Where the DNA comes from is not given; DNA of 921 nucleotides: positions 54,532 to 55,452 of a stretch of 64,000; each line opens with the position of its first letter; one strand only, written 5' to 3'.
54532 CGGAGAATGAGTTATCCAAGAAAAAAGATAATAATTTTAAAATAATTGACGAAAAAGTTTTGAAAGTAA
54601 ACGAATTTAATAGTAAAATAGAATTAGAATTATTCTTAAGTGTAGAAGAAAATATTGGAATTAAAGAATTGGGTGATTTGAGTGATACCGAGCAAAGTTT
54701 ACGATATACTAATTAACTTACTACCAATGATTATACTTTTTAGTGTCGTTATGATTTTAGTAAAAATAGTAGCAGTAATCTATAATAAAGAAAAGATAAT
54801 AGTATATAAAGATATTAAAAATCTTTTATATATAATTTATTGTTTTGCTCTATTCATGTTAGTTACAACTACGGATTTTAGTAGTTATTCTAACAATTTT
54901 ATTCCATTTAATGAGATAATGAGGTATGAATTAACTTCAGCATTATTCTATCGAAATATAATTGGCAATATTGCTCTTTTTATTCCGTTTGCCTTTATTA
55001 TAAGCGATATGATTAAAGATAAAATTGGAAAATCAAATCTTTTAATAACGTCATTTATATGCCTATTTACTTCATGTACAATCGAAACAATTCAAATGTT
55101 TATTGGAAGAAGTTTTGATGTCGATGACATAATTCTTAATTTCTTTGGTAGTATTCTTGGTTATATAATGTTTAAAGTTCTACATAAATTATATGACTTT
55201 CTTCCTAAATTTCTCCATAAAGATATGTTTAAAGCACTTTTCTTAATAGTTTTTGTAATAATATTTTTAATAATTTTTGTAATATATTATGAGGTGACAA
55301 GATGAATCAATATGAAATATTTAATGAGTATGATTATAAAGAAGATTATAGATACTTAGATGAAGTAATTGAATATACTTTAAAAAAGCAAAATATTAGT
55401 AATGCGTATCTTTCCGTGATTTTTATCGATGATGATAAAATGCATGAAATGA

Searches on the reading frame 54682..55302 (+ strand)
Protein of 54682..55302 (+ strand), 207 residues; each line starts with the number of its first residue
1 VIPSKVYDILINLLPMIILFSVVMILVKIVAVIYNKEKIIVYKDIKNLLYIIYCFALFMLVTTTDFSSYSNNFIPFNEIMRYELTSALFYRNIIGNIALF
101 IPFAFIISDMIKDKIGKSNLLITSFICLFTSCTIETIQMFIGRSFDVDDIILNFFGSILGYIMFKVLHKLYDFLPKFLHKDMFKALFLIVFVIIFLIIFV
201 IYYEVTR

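Call 79: search_protein_families(library=pfam, proteins=[window:54682-55302:+], max_evalue=0.01)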
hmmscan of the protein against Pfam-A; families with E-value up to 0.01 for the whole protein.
window:54682-55302:+ (207 aa): 1 family
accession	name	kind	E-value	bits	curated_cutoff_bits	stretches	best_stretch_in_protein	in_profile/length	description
PF04892.17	VanZ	-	2.4e-22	80.3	30.1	1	50-167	4-125/126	VanZ like family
